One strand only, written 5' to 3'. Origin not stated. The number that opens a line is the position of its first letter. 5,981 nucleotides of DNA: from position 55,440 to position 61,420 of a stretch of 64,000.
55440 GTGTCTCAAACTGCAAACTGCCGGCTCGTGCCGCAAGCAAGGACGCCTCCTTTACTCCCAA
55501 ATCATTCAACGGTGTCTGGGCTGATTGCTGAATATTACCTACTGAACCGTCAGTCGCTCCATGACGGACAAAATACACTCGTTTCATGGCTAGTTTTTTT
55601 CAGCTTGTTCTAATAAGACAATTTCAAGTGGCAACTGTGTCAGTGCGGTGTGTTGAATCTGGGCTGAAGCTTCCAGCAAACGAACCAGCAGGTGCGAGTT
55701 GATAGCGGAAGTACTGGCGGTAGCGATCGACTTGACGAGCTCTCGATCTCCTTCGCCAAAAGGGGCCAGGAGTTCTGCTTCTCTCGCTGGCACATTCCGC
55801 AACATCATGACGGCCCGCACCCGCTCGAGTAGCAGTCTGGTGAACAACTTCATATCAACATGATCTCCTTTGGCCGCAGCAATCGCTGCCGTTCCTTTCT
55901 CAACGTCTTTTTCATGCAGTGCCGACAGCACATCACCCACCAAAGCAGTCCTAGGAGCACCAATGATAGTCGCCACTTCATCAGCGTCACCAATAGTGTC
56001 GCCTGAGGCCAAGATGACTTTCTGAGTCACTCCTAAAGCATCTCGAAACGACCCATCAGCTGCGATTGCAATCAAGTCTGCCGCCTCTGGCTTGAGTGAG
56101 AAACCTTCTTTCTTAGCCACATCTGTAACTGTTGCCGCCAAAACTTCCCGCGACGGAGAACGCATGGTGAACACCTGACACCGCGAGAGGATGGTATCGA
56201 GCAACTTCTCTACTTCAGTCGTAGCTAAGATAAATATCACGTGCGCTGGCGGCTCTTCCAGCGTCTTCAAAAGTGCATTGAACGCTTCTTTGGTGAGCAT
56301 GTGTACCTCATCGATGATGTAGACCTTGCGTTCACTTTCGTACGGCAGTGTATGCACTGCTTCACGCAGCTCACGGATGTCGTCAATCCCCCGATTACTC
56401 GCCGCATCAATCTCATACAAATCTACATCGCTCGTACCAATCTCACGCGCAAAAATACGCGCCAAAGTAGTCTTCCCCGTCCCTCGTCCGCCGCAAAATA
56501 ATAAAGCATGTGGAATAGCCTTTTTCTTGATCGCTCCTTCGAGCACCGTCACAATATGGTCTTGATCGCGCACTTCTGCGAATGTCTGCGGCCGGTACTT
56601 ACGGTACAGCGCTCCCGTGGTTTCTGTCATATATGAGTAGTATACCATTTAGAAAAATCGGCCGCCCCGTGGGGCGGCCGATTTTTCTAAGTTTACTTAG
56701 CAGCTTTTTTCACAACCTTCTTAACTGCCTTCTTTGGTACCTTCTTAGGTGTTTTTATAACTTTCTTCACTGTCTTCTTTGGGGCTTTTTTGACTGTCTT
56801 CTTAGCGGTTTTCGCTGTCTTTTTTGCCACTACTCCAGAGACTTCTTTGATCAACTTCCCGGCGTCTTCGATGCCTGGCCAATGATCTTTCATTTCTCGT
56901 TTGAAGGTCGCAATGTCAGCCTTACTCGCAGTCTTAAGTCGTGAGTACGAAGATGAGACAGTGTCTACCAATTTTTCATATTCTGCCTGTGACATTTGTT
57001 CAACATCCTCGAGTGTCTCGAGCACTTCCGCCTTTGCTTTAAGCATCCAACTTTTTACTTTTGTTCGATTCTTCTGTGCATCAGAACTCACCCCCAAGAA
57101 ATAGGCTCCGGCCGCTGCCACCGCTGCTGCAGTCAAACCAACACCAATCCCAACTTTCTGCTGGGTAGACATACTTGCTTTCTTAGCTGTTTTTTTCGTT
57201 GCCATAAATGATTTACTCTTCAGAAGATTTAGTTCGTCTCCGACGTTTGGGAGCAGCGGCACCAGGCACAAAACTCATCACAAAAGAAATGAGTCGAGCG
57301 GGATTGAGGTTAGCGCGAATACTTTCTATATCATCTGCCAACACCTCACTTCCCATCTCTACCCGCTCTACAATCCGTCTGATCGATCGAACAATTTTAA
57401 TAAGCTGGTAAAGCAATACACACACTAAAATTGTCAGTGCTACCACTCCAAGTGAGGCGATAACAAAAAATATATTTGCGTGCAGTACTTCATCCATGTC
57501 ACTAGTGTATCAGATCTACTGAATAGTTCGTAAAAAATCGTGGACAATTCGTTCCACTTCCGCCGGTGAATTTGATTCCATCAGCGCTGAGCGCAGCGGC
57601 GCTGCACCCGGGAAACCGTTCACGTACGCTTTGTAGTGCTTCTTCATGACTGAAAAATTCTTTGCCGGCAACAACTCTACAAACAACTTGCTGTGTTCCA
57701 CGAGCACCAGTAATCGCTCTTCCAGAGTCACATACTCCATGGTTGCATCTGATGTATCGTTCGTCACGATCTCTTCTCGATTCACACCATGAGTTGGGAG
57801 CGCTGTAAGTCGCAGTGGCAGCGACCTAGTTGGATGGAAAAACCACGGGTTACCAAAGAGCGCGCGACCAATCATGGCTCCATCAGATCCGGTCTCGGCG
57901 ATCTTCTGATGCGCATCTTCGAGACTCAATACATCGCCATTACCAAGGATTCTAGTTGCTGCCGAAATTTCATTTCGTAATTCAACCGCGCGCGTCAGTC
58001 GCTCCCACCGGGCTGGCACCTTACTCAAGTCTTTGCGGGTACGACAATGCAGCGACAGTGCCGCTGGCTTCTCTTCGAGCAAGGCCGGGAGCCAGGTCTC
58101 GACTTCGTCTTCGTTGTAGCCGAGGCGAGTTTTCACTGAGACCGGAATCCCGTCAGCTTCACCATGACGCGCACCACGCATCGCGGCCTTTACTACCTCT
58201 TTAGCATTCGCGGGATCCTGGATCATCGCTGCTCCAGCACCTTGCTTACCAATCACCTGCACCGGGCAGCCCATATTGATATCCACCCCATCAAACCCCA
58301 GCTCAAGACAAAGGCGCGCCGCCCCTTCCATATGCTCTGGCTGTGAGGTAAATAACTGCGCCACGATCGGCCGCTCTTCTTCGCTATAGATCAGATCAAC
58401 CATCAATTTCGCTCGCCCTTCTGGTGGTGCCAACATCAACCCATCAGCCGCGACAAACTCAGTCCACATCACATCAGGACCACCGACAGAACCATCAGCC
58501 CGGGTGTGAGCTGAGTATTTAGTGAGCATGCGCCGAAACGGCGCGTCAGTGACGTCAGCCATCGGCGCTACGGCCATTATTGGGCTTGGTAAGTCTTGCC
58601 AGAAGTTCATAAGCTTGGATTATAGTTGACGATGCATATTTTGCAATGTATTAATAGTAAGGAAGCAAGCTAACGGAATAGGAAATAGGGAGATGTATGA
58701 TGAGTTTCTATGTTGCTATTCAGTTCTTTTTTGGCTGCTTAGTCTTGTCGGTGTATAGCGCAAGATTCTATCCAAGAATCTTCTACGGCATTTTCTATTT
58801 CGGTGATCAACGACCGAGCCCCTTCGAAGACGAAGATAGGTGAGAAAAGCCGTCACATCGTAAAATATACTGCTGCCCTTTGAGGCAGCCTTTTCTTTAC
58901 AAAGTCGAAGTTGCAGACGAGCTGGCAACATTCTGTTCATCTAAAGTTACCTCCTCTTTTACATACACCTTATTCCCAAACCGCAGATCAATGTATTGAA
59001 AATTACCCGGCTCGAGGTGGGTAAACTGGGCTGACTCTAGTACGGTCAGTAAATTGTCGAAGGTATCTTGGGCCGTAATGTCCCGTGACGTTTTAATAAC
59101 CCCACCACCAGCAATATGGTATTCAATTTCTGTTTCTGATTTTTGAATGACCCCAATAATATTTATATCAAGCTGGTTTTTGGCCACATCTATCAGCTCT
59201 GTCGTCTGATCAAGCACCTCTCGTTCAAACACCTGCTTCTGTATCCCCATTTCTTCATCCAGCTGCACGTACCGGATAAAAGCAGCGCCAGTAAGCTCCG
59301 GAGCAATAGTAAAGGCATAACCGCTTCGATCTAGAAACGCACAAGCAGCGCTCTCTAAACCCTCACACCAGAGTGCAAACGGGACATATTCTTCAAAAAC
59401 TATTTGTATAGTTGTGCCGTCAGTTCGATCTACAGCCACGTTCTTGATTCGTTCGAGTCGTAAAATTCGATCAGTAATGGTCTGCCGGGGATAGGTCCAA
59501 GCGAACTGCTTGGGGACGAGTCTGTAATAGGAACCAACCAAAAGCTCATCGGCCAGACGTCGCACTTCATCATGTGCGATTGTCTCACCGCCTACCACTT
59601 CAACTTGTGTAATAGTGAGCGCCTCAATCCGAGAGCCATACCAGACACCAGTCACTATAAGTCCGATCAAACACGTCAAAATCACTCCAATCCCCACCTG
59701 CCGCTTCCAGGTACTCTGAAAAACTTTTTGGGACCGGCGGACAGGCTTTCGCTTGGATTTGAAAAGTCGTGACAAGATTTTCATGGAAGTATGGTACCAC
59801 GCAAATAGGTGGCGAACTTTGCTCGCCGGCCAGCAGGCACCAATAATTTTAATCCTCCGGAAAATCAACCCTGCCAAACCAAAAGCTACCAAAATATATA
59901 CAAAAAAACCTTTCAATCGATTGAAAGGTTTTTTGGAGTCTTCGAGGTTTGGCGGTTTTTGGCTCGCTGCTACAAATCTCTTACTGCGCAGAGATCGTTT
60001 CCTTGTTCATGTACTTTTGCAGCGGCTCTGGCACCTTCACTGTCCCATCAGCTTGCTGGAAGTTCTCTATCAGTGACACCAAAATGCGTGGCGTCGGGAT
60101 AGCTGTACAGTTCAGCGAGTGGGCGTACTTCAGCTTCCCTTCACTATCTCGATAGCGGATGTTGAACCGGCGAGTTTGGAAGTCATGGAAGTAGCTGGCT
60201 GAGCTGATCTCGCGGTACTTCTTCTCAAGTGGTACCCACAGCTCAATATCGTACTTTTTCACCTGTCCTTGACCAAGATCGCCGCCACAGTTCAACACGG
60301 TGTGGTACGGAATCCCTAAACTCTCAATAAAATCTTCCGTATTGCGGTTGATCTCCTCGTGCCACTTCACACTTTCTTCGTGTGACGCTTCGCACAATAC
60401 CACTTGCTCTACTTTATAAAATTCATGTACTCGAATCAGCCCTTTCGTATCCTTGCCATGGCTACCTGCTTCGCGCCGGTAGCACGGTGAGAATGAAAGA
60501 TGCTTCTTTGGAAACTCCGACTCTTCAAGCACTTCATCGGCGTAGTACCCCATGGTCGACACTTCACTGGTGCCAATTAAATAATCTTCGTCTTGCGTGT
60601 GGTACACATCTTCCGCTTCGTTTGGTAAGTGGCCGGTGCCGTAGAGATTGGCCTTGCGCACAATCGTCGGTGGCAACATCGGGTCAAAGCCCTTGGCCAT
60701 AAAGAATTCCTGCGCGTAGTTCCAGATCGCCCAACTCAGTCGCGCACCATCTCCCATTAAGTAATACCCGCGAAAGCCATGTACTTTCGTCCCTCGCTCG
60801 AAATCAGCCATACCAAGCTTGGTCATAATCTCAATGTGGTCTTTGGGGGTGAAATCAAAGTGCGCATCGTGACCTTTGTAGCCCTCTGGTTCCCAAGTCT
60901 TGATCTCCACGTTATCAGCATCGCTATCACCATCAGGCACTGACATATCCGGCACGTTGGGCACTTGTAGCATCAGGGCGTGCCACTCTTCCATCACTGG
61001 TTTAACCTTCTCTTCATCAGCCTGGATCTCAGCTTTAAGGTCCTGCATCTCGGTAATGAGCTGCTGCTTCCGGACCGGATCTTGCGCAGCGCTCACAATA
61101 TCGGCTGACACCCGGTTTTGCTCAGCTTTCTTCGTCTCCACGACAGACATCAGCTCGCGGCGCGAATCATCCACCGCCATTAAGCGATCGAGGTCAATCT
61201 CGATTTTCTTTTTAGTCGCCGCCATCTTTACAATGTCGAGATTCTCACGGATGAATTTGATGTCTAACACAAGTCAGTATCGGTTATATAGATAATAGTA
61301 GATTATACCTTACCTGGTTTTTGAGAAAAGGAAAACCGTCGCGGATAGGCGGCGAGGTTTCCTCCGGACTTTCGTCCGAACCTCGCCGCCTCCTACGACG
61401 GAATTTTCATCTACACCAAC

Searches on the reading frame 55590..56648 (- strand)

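Call 44: search_protein_families(library=pfam, proteins=[window:55590-56648:-], max_evalue=0.00001)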
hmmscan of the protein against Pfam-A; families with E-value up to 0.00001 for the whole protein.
window:55590-56648:- (352 aa): 7 families
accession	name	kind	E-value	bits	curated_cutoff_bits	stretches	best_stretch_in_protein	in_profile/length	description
PF13177.12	DNA_pol3_delta2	-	3.2e-34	118.7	27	1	84-164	79-159/161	DNA polymerase III, delta subunit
PF00004.35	AAA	-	1.4e-15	58.4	21.2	1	49-160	1-126/131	ATPase family associated with various cellular activities (AAA)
PF13401.12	AAA_22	-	1.1e-08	35.8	27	0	93-150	70-130/130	AAA domain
PF05496.18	RuvB_N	-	1.6e-08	34.9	27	1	19-133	2-111/159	Holliday junction DNA helicase RuvB P-loop domain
PF22608.2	DNAX_ATPase_lid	-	1.3e-07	31.7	27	1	174-212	6-44/49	DNA polymerase III clamp loader subunit, ATPase lid domain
PF06068.19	TIP49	-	1.5e-07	31.4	23.8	0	109-144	277-311/347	TIP49 P-loop domain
PF13173.12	AAA_14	-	4.2e-07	30.5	27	1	48-139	4-93/129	AAA domain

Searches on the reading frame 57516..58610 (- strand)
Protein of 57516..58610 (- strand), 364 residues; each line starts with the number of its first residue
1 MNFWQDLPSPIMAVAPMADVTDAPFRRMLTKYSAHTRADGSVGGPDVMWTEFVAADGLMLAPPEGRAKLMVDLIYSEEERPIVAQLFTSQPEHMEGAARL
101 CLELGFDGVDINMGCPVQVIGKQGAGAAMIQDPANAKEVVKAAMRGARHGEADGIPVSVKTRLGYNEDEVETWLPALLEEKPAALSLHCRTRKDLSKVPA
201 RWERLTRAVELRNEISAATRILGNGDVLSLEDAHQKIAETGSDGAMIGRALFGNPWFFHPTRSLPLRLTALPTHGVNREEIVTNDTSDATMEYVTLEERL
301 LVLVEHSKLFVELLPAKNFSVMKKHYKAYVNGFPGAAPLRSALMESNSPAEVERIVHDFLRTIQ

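Call 44: search_protein_families(library=pfam, proteins=[window:57516-58610:-], max_evalue=0.00001)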
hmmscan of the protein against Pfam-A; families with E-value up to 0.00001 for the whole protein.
window:57516-58610:- (364 aa): 1 family
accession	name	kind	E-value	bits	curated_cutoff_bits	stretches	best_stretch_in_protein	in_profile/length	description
PF01207.24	Dus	-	1.3e-52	179.3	20.4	1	14-362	2-309/311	Dihydrouridine synthase (Dus)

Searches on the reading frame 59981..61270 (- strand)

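Call 82: search_protein_families(library=pfam, proteins=[window:59981-61270:-], max_evalue=0.00001)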
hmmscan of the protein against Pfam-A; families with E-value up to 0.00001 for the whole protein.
window:59981-61270:- (429 aa): 2 families
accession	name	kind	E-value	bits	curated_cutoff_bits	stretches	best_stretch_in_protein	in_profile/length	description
PF00587.30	tRNA-synt_2b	-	1.8e-29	103.5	29.3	1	226-403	8-178/179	tRNA synthetase class II core domain (G, H, P, S and T)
PF02403.27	Seryl_tRNA_N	-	2e-22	79.9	28.2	1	1-107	1-108/108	Seryl-tRNA synthetase N-terminal domain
